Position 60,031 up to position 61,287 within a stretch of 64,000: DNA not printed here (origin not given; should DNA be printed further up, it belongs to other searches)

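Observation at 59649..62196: RHH regulator, then a perfect palindrome, then two tandem paralogous Cys-motif proteins of unknown family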

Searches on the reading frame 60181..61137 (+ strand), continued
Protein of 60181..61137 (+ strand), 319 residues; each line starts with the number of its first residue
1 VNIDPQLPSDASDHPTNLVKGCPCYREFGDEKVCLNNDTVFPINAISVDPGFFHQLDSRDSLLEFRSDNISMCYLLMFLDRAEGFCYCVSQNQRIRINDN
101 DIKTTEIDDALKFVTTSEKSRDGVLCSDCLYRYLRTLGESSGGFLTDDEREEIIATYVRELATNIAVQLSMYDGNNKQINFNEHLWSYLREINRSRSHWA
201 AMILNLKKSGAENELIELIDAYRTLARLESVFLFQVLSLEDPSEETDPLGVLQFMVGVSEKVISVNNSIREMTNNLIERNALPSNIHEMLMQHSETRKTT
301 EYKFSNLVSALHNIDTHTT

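Call 34: search_protein_families(library=pfam, alignment_id=A1, max_evalue=0.1)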
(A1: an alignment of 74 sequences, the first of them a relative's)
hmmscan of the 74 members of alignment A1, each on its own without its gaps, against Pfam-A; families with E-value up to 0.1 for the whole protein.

A. member 1, P0001 (319 aa): 1 family
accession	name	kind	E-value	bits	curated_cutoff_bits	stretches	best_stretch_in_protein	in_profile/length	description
PF13907.11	CHD1-like_C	-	0.025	15.4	28.3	1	132-191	20-79/96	Chromodomain-helicase-DNA-binding protein 1-like, C-terminal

B. families by the number of members that match (of 74 scanned): 34 families (the first 25 are shown)
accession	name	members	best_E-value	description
PF14471.11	DUF4428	17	0.0011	Domain of unknown function (DUF4428)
PF25195.1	DPC2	9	0.019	Diatom pyrenoid component 2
PF13907.11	CHD1-like_C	7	0.02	Chromodomain-helicase-DNA-binding protein 1-like, C-terminal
PF08573.15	SAE2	5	0.0098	DNA endonuclease activator SAE2/CtIP C-terminus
PF21395.2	Arc_capsid_dom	3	0.035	Activity-regulated cytoskeleton-associated protein, capsid domain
PF16494.10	Na_Ca_ex_C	2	0.0008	C-terminal extension of sodium/calcium exchanger domain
PF08433.16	KTI12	2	0.0078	Chromatin associated protein KTI12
PF09432.15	THP2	2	0.0089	Tho complex subunit THP2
PF09873.14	DUF2100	2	0.014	Uncharacterized protein conserved in archaea (DUF2100)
PF11180.13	DUF2968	2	0.021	Protein of unknown function (DUF2968)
PF20547.3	DUF6761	2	0.06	Family of unknown function (DUF6761)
PF17944.6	Arg_decarbox_C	2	0.089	Arginine decarboxylase C-terminal helical extension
PF10428.14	SOG2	1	0.0063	RAM signalling pathway protein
PF06050.19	HGD-D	1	0.01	2-hydroxyglutaryl-CoA dehydratase, D-component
PF07524.19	Bromo_TP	1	0.011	Bromodomain associated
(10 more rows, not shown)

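Call 63: search_protein_representatives(alignment_id=A1)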
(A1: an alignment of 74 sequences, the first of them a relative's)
Query: 74 sequences, 320 profile positions. Proteins with E-value up to 0.001 (for the whole library): 63; up to 1e-10: 48; up to 1e-30: 27. The best 63 are listed.
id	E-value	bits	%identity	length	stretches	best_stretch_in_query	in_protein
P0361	3.4e-126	437.0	-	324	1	5-315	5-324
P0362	2.5e-108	378.3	-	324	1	6-319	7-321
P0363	5.2e-100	351.0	-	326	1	8-320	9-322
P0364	2.2e-97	342.3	-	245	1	76-319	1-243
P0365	2.1e-96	339.1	-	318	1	4-316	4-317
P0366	1.1e-94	333.5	-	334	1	9-318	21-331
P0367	1.5e-91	323.1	-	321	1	10-316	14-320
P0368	4.0e-88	311.9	-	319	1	9-316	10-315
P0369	1.1e-85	303.9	-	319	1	9-316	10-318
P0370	9.8e-79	281.0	-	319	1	8-315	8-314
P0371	4.7e-77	275.5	-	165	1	12-174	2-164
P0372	2.1e-75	270.1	-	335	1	10-315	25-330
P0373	9.6e-75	267.9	-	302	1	25-318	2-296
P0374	1.6e-63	231.0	-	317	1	10-313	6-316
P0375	9.8e-62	225.2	-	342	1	8-315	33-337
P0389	1.6e-27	112.8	-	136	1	11-140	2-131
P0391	8.7e-25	103.8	-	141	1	15-138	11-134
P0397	1.8e-19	86.3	-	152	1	12-139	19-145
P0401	1.7e-16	76.5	-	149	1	7-140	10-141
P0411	7.6e-09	51.4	-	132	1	10-134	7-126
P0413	1.0e-08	50.9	-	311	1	14-248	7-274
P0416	7.4e-08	48.1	-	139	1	8-134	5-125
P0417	8.3e-06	41.4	-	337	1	20-134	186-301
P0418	1.2e-05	40.9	-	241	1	19-133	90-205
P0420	1.0e-04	37.9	-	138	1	19-136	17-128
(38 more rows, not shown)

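Call 65: list_cluster_members(proteins=[P0417, P0418, P0413, P0389, P0391, P0397, P0401, P0411, P0416, P0420])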
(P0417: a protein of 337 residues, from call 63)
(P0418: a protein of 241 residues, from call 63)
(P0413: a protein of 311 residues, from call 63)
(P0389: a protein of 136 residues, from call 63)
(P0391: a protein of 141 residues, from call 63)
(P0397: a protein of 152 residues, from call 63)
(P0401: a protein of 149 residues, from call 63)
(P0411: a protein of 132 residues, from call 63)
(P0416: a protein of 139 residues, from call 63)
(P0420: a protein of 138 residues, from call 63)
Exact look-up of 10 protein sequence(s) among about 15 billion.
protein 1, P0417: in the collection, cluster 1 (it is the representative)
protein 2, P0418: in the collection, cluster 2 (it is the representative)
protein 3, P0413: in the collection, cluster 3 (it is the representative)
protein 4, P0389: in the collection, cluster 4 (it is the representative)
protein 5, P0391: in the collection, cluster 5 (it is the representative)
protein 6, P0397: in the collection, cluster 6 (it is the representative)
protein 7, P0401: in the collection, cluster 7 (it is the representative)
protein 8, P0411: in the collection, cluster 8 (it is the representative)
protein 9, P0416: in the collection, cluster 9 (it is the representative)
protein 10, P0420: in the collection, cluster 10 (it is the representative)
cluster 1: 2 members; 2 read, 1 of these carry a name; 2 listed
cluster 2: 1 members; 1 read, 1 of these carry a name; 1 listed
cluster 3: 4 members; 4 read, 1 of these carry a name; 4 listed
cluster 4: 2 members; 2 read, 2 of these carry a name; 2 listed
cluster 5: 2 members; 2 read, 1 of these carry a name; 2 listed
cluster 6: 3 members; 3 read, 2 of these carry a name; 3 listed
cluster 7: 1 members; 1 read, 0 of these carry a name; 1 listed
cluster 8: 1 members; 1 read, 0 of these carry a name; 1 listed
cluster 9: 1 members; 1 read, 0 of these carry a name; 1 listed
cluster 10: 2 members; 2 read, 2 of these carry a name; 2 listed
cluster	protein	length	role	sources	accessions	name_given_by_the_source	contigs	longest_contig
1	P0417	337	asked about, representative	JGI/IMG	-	-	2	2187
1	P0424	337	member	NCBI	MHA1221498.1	MAG: ADP-ribosylation factor family protein [Candidatus Heimdallarchaeota archaeon]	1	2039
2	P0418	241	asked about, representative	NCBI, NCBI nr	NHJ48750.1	MAG: hypothetical protein FK733_13275 [Asgard group archaeon] | hypothetical protein [Asgard group archaeon]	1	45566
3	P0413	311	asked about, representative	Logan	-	-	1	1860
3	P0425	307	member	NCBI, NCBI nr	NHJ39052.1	MAG: hypothetical protein FK731_03395 [Asgard group archaeon] | hypothetical protein [Asgard group archaeon]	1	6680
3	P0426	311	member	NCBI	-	-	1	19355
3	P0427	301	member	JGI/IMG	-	-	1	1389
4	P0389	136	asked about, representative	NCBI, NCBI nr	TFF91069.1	hypothetical protein EU545_05785 [Candidatus Thorarchaeota archaeon] | MAG: hypothetical protein EU545_05785 [Candidatus Thorarchaeota archaeon]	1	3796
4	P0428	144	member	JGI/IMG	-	hypothetical protein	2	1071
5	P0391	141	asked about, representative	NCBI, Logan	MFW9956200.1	MAG: hypothetical protein ACFFD3_16760 [Candidatus Thorarchaeota archaeon]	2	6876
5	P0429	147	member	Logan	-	-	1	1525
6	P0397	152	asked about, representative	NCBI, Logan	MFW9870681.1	MAG: hypothetical protein ACFFEL_13725 [Candidatus Thorarchaeota archaeon]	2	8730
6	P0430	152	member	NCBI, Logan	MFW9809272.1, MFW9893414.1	MAG: hypothetical protein ACFFE6_07820 [Candidatus Thorarchaeota archaeon]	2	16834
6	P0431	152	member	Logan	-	-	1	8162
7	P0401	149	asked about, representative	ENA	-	-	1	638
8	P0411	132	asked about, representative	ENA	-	-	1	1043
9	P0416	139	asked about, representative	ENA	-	-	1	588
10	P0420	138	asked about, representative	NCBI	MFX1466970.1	MAG: hypothetical protein ACFFA5_10905 [Promethearchaeota archaeon]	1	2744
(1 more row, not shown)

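Call 66: search_protein_families(library=pfam, proteins=[P0417, P0418, P0413, P0389, P0401, P0420], max_evalue=0.01)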
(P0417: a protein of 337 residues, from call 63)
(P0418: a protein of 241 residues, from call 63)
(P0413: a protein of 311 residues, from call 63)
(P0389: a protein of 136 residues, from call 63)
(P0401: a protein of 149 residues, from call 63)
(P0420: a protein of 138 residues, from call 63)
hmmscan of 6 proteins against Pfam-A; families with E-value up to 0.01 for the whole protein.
P0417 (337 aa): 10 families
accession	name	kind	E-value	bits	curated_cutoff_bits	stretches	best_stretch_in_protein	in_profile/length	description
PF00025.27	Arf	-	1.2e-43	149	22.3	1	6-162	19-172/174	ADP-ribosylation factor family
PF00071.28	Ras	-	5.6e-12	46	21.6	1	6-164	4-160/162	Ras family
PF08477.19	Roc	-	9e-11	42.5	27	1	6-115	4-119/119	Ras of Complex, Roc, domain of DAPkinase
PF00009.33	GTP_EFTU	-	4.1e-10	40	26.5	1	34-159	56-181/188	Elongation factor Tu GTP binding domain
PF01926.29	MMR_HSR1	-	4.3e-08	33.7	21.9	1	4-113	2-113/113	50S ribosome-binding GTPase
PF04670.18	Gtr1_RagA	-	4.8e-08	33.1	22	1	7-118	5-125/232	Gtr1/RagA G protein conserved region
PF00503.26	G-alpha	-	1.1e-07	31.7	48.8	1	29-116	167-262/333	G-protein alpha subunit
PF09439.16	SRPRB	-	1.5e-07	31.4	25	1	3-130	5-135/178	Signal recognition particle receptor beta subunit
PF03193.22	RsgA_GTPase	-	0.0011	19.3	30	1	90-162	39-106/174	RsgA GTPase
PF02421.24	FeoB_N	-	0.0018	18.3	27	0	6-156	5-152/156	Ferrous iron transport protein B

P0418 (241 aa): 2 families
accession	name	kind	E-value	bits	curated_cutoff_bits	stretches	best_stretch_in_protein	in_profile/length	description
PF00025.27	Arf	-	2.6e-10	40.5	22.3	1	4-67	110-172/174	ADP-ribosylation factor family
PF00009.33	GTP_EFTU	-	0.0077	16.3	26.5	0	4-64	116-181/188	Elongation factor Tu GTP binding domain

P0413 (311 aa): 0 families

P0389 (136 aa): 0 families

P0401 (149 aa): 0 families

P0420 (138 aa): 0 families

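Call 71: find_encoding_contigs(protein=P0418, flank=5000, max_places=1)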
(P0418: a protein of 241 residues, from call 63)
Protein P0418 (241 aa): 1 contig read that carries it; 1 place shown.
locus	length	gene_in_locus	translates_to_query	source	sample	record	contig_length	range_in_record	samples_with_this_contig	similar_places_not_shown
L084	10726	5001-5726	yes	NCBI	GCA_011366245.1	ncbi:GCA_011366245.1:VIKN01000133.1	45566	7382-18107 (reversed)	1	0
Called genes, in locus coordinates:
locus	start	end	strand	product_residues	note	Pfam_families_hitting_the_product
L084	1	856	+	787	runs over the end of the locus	PF08309:LVIVD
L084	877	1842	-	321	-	PF01116:F_bP_aldolase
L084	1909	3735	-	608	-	PF13522:GATase_6, PF13537:GATase_7, PF01380:SIS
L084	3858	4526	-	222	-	-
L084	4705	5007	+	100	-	PF00025:Arf, PF09439:SRPRB, PF00071:Ras (weak), PF01926:MMR_HSR1, PF04670:Gtr1_RagA (weak), PF08477:Roc, PF00503:G-alpha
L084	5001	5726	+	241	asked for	PF00025:Arf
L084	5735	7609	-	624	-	PF05693:Glycogen_syn, PF00534:Glycos_transf_1, PF20706:GT4-conflict, PF13692:Glyco_trans_1_4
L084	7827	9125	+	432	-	PF00464:SHMT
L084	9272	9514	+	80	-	PF00125:Histone, PF00808:CBFD_NFYB_HMF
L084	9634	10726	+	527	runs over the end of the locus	-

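Call 73: search_protein_families(library=ncbifam, proteins=[window:60181-61137:+], max_evalue=0.01)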
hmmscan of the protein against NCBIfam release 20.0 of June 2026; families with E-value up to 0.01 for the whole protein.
window:60181-61137:+ (319 aa): 0 families

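Call 76: fold_search(model_id=the predicted structure, library=pdb)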
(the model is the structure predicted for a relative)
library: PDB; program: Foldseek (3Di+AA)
matches with E <= 10: 408; with E <= 0.001: 0
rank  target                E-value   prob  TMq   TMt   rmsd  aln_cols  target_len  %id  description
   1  3l39                  4.5e-02  0.82  0.21  0.29  18.1       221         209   11  Crystal structure of Putative PhoU-like phosphate regulatory protein (BT4638) from BACTEROIDES THETAIOTAOMICRON VPI-5482 (released 2010-01-19)
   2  1t72_G                3.2e-01  0.18  0.15  0.20  21.2       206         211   14  Crystal structure of phosphate transport system protein phoU from Aquifex aeolicus (released 2004-12-07)
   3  1xwm                  3.7e-01  0.38  0.19  0.25  22.1       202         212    9  The crystal structure of PhoU (phosphate uptake regulator), Structural genomics (released 2004-12-14)
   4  6m6z_A                4.3e-01  0.51  0.20  0.27  11.9       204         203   13  A de novo designed transmembrane nanopore, TMH4C4 (released 2020-06-24)
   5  8oyv_A                4.5e-01  0.23  0.18  0.27  13.7       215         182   13  De novo designed Claudin fold CLF_4 (released 2023-10-18)
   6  8v8v_D                5.0e-01  0.11  0.15  0.17  30.8       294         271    7  PI3Ka H1047R co-crystal structure with inhibitor in cryptic pocket near H1047R (compound 7). (released 2024-03-20)
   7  5j5k                  6.7e-01  0.38  0.20  0.34  11.7       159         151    8  CRYSTAL STRUCTURE OF AFMP4P IN COMPLEX WITH PALMITIC ACID (released 2017-04-05)
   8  2i0m                  6.7e-01  0.33  0.20  0.28  19.1       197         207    9  Crystal structure of the phosphate transport system regulatory protein PhoU from Streptococcus pneumoniae (released 2006-09-19)
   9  1t72_A                6.7e-01  0.12  0.13  0.18  19.1       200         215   12  Crystal structure of phosphate transport system protein phoU from Aquifex aeolicus (released 2004-12-07)
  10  7pi6_A                7.0e-01  0.08  0.13  0.17  24.4       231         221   13  Trypanosoma brucei ISG65 bound to human complement C3d (released 2022-07-27)
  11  4q25_A                7.4e-01  0.23  0.20  0.27  17.5       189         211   10  Crystal structure of PhoU from Pseudomonas aeruginosa (released 2015-02-18)
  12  2rld_C                7.8e-01  0.41  0.18  0.37   8.4       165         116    8  CRYSTAL STRUCTURE OF A PROTEIN WITH UNKNOWN FUNCTION FROM S23 RIBOSOMAL PROTEIN FAMILY (BT_0352) FROM BACTEROIDES THET (released 2007-10-30)
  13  3hiu_A                7.8e-01  0.30  0.16  0.33  19.3       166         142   15  The crystal structure of protein (XCC3681) from Xanthomonas campestris pv. campestris str. ATCC 33913 (released 2009-07-14)
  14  8oyv_B                7.8e-01  0.14  0.19  0.26  13.6       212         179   15  De novo designed Claudin fold CLF_4 (released 2023-10-18)
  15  8e0m_G                8.2e-01  0.44  0.21  0.35  14.3       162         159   13  Homotrimeric variant of tcTRP9, BGL15 (released 2023-04-12)
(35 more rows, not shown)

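Call 79: find_encoding_contigs(protein=P0426, flank=6000, max_places=2)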
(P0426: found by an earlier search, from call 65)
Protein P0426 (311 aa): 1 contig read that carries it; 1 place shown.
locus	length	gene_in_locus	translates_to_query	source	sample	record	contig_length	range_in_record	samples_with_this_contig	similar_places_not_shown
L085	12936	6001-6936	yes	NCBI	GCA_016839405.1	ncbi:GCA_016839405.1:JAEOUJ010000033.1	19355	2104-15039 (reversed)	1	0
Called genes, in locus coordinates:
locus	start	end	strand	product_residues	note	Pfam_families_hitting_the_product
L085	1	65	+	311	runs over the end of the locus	-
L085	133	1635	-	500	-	PF00587:tRNA-synt_2b, PF03129:HGTP_anticodon, PF09180:ProRS-C_1 (weak)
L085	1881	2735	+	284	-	PF13237:Fer4_10 (weak), PF14697:Fer4_21 (weak), PF12838:Fer4_7 (weak), PF25160:LdpA_Fe-S-bd (weak), PF00037:Fer4, PF12837:Fer4_6 (weak)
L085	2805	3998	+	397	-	PF01321:Creatinase_N, PF00557:Peptidase_M24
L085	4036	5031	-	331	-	PF00892:EamA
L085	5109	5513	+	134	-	PF01026:TatD_DNase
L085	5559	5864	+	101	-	PF01026:TatD_DNase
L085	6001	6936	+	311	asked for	-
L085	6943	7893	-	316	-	PF00696:AA_kinase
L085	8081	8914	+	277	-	PF13646:HEAT_2, PF03130:HEAT_PBS (faint), PF02985:HEAT (faint), PF13513:HEAT_EZ (faint), PF13646:HEAT_2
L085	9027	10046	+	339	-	PF04015:DUF362, PF00037:Fer4, PF12797:Fer4_2 (weak), PF12838:Fer4_7 (weak), PF13187:Fer4_9, PF13237:Fer4_10 (weak), PF14697:Fer4_21, PF12837:Fer4_6 (weak), +5 more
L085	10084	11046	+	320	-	PF01545:Cation_efflux, PF16916:ZT_dimer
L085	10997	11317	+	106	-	-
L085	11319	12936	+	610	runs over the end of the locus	PF01663:Phosphodiest, PF01676:Metalloenzyme, PF00884:Sulfatase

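Call 87: find_related_loci(query=A5, collection=metagenome_contigs, flank=5000)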
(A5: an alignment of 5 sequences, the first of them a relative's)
Query A5 (152 aa) in metagenome_contigs; peptide patterns used: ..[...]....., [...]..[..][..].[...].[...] (x = any residue, [..] = any of these).
103 stretches matched a pattern; 11 encode a relative of the query (tblastn E <= 1e-3); 11 distinct loci.
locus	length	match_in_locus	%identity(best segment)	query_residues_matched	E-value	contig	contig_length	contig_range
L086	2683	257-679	62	12-152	4e-59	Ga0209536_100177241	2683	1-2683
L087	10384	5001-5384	48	25-152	1e-40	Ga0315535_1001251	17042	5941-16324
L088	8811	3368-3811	46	4-151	3e-40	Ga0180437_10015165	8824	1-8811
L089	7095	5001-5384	47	25-152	6e-39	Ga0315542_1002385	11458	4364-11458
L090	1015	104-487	47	25-152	1e-39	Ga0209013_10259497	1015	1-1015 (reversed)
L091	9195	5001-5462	41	2-150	1e-36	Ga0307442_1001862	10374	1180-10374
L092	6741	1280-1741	41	2-150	1e-36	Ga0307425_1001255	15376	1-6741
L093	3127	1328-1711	43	25-152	3e-36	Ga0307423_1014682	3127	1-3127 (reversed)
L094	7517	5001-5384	45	25-152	3e-35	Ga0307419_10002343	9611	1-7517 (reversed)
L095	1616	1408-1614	40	4-80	1e-14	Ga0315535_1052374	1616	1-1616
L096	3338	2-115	45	115-152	1e-7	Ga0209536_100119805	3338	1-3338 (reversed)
